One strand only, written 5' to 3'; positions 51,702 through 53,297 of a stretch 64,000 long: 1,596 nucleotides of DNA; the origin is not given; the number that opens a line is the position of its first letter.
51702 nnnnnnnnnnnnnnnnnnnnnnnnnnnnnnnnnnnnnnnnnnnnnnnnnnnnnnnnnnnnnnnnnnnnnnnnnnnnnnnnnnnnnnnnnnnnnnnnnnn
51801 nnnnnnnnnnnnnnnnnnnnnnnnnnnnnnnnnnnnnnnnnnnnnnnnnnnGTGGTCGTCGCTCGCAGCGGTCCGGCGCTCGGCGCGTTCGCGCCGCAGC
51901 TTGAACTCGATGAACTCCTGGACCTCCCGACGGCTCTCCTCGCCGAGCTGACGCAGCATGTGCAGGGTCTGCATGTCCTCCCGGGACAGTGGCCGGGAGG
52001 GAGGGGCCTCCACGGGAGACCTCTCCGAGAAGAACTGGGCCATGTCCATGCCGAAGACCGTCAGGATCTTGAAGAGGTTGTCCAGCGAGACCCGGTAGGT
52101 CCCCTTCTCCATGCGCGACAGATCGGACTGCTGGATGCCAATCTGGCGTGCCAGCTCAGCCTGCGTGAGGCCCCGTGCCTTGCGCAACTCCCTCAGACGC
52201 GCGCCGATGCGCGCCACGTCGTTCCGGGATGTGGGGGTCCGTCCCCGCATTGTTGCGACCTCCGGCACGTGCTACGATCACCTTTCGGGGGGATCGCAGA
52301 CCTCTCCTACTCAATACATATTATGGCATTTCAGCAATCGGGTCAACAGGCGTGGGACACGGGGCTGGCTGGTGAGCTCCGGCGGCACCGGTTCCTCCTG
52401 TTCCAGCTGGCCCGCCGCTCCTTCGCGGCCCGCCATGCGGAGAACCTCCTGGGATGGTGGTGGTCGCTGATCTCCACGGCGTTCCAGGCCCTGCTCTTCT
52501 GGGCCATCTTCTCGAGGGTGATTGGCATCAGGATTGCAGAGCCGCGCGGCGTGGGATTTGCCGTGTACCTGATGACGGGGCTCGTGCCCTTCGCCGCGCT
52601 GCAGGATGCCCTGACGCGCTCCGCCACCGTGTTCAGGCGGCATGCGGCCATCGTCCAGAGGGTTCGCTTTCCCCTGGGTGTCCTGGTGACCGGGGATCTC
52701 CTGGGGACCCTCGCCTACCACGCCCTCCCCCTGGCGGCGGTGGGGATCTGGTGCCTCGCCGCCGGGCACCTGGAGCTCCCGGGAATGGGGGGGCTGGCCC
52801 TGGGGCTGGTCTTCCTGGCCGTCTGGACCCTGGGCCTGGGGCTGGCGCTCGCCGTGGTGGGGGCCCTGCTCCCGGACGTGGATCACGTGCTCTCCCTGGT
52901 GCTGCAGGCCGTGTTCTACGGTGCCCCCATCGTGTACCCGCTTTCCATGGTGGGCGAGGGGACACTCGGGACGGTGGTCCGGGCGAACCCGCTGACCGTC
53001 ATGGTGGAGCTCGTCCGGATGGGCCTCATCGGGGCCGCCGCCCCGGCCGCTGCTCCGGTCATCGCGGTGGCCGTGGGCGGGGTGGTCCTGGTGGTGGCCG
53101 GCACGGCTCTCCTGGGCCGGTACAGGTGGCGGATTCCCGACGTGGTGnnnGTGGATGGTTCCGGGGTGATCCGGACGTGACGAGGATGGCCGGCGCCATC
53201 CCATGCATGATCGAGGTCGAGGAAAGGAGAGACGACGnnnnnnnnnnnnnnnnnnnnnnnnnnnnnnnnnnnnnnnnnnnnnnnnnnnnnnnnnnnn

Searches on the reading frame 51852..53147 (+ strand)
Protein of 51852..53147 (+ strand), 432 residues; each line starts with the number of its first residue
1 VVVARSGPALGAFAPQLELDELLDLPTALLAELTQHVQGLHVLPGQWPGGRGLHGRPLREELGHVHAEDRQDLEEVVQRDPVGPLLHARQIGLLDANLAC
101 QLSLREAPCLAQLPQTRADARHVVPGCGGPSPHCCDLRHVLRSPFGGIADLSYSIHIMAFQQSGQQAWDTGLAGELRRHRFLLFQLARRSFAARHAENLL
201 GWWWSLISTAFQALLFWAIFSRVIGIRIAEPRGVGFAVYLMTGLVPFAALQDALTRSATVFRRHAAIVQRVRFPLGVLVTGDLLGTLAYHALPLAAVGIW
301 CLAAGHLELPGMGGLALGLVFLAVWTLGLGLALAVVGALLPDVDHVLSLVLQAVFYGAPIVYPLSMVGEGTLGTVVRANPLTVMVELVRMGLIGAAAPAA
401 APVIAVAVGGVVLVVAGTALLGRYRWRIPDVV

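Call 31: search_protein_families(library=pfam, proteins=[window:51852-53147:+], max_evalue=0.001)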
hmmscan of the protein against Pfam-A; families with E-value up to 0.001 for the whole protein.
window:51852-53147:+ (432 aa): 1 family
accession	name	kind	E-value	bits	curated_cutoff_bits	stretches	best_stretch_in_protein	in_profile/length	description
PF01061.29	ABC2_membrane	-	1.3e-11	44.9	26.9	1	183-391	3-209/211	ABC-2 type transporter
